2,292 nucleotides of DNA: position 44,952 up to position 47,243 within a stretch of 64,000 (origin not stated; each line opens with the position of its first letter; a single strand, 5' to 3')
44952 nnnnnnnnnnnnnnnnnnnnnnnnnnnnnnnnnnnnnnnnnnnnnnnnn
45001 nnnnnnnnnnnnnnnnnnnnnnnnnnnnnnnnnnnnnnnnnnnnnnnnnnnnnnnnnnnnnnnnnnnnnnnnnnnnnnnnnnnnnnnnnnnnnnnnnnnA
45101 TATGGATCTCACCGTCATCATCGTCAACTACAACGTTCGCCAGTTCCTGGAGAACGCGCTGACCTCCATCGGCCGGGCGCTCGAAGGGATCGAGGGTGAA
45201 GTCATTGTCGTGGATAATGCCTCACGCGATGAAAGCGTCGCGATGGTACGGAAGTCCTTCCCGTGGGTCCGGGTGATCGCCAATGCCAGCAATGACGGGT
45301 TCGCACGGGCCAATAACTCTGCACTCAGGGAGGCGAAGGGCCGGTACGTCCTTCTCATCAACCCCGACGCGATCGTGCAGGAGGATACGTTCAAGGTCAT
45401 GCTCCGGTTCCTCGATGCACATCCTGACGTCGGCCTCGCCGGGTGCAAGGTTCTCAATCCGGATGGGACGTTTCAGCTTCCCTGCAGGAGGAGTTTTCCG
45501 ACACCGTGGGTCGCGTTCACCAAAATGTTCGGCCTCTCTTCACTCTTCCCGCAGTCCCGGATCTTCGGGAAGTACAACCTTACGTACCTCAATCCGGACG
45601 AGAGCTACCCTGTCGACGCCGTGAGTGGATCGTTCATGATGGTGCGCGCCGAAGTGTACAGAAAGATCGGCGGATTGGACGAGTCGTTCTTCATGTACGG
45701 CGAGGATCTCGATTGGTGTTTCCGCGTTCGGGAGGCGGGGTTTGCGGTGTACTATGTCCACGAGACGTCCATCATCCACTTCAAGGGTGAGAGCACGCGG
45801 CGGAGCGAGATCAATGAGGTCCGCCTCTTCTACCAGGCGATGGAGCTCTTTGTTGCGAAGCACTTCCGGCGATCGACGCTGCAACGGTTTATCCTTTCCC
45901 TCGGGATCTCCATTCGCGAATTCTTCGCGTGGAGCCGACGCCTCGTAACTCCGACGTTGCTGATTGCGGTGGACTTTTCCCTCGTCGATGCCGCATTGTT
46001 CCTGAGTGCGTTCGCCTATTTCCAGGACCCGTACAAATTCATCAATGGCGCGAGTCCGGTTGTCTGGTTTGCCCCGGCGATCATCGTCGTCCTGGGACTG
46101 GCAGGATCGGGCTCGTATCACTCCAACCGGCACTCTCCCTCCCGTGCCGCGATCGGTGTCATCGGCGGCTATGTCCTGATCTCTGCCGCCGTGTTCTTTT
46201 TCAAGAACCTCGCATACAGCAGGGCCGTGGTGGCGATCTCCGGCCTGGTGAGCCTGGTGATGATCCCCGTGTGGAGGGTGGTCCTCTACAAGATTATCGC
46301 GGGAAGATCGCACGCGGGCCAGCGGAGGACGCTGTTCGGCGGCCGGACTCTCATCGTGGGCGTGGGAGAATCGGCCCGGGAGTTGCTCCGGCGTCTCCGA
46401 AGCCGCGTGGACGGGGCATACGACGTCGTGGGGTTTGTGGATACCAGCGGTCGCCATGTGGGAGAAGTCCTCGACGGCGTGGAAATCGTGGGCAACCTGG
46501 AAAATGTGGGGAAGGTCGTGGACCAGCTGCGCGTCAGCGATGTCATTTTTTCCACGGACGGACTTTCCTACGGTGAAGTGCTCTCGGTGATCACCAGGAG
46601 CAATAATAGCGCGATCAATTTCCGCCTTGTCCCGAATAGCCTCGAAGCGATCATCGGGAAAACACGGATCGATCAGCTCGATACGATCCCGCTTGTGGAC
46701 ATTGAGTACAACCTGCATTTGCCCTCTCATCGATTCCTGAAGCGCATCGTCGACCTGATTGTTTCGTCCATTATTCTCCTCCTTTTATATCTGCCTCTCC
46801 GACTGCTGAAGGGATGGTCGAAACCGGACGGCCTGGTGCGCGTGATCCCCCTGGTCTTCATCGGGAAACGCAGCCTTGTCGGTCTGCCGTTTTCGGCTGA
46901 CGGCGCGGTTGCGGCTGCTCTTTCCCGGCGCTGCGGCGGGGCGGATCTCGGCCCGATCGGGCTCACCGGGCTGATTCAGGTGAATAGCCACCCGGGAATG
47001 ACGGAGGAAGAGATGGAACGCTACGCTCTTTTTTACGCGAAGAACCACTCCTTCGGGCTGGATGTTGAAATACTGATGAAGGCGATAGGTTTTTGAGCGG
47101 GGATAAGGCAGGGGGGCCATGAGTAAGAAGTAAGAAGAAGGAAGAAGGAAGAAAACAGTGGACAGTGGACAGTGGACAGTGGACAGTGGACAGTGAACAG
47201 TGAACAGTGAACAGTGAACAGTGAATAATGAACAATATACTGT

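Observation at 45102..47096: GT2 domain fused to a WbaP-like membrane/CoA-binding region whose phosphoglycosyltransferase catalytic domain appears dead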

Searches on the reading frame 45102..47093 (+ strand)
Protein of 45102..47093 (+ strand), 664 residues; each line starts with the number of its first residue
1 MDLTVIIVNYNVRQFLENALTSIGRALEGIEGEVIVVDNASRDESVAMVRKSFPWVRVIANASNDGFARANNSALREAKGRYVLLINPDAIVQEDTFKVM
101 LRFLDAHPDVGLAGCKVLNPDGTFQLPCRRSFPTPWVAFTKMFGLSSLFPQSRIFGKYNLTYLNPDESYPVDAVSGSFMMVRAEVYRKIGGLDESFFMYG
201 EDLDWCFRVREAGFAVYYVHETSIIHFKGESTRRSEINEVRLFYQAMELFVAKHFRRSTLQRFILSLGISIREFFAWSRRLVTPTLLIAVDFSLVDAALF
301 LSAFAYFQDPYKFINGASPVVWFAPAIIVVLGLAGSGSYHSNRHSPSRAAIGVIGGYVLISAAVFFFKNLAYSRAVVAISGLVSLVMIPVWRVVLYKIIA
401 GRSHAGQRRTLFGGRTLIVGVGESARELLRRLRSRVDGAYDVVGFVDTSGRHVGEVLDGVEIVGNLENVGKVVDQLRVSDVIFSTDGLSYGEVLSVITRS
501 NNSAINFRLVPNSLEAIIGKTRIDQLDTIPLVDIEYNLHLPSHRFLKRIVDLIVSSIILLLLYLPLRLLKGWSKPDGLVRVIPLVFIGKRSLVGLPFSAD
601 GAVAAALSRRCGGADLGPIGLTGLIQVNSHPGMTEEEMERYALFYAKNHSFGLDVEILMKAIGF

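Call 3: search_protein_families(library=pfam, proteins=[window:45102-47093:+], max_evalue=1)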
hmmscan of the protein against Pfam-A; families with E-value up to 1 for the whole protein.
window:45102-47093:+ (664 aa): 11 families
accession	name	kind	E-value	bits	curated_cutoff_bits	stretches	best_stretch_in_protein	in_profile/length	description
PF00535.33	Glycos_transf_2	-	1.2e-22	81.1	23.3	1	4-189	1-167/168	Glycosyl transferase family 2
PF13641.12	Glyco_tranf_2_3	-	6.6e-21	75.8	27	1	3-237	3-222/230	Glycosyltransferase like family 2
PF13727.12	CoA_binding_3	-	2e-15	57.7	25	1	357-511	29-175/175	CoA-binding domain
PF13632.12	Glyco_trans_2_3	-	2.9e-10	40.7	27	1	82-331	1-194/198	Glycosyl transferase family group 2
PF13712.12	Glyco_tranf_2_5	-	2.1e-06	28.1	27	1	64-230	38-193/210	Glycosyltransferase like family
PF02397.22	Bac_transf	-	1.5e-05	25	27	1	618-662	130-174/179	Bacterial sugar transferase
PF02709.20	Glyco_transf_7C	-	6.1e-05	23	23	1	166-221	11-67/78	N-terminal domain of galactosyltransferase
PF10111.15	Glyco_tranf_2_2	-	0.00014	21.9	27.3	1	30-103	28-105/276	Glycosyltransferase like family 2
PF13506.12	Glyco_transf_21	-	0.11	12.4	21.7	0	170-222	98-150/174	Glycosyl transferase family 21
PF01027.25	Bax1-I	-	0.47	10.6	34.1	1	301-415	21-132/207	Inhibitor of apoptosis-promoting Bax1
PF03203.19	MerC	-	0.51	11.4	27.6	1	321-392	39-106/108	MerC mercury resistance protein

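Call 4: search_protein_families(library=ncbifam, proteins=[window:45102-47093:+], max_evalue=1)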
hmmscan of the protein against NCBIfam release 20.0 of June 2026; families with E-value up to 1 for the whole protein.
window:45102-47093:+ (664 aa): 29 families (the best 25 are shown)
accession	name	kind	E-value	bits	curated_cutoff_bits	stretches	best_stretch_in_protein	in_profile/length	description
TIGR03025.1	EPS_sugtrans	subfamily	1.1e-39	137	295.55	2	291-563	3-274/445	exopolysaccharide biosynthesis polyprenyl glycosylphosphotransferase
TIGR03023.1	WcaJ_sugtrans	equivalog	6.2e-30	104.9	410.75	2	290-568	2-283/453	undecaprenyl-phosphate glucose phosphotransferase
TIGR03022.1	WbaP_sugtrans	subfamily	4.5e-25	88.8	403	2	288-566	7-277/456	undecaprenyl-phosphate galactose phosphotransferase WbaP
TIGR01556.1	rhamnosyltran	subfamily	5.4e-16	58.6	200.55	2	173-234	147-208/281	rhamnosyltransferase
TIGR03013.1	EpsB_2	subfamily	4.1e-15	55.8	393.35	2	327-568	40-275/443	TIGR03013 family XrtA/PEP-CTERM system glycosyltransferase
TIGR03965.1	mycofact_glyco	equivalog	9.6e-15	54.4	280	2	3-120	76-194/467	mycofactocin biosynthesis glycosyltransferase MftF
NF041875.1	EPS_EpsD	equivalog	5.3e-14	52.3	370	2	3-111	1-111/325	exopolysaccharide biosynthesis glycosyltransferase EpsD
TIGR03937.1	PgaC_IcaA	equivalog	1.1e-12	47.7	422.3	1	3-111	47-157/407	poly-beta-1,6-N-acetyl-D-glucosamine synthase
NF038302.1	EPS_HpsE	equivalog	2.3e-12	46.5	300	1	1-117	1-124/307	hormogonium polysaccharide biosynthesis glycosyltransferase HpsE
TIGR03111.1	glyc2_xrt_Gpos1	hypoth_equivalog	1.4e-11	43.9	363.95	1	2-118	50-170/439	TIGR03111 family XrtG-associated glycosyltransferase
NF007482.0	PRK10073.1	equivalog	3.9e-11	42.5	423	1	3-115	8-120/334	glycosyltransferase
NF047683.1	TeichurnBiosyTuaG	equivalog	3.5e-10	40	400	1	3-107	8-114/252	teichuronic acid biosynthesis protein TuaG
TIGR04283.1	glyco_like_mftF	equivalog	1.7e-09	37.6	182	1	3-111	1-105/221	TIGR04283 family arsenosugar biosynthesis glycosyltransferase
NF011751.0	PRK15204.1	equivalog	1.8e-09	36.8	907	1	357-566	97-298/476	undecaprenyl-phosphate galactose phosphotransferase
NF038299.1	EPS_HpsN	equivalog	2.8e-09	36.4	425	1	3-247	3-241/317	hormogonium polysaccharide biosynthesis glycosyltransferase HpsN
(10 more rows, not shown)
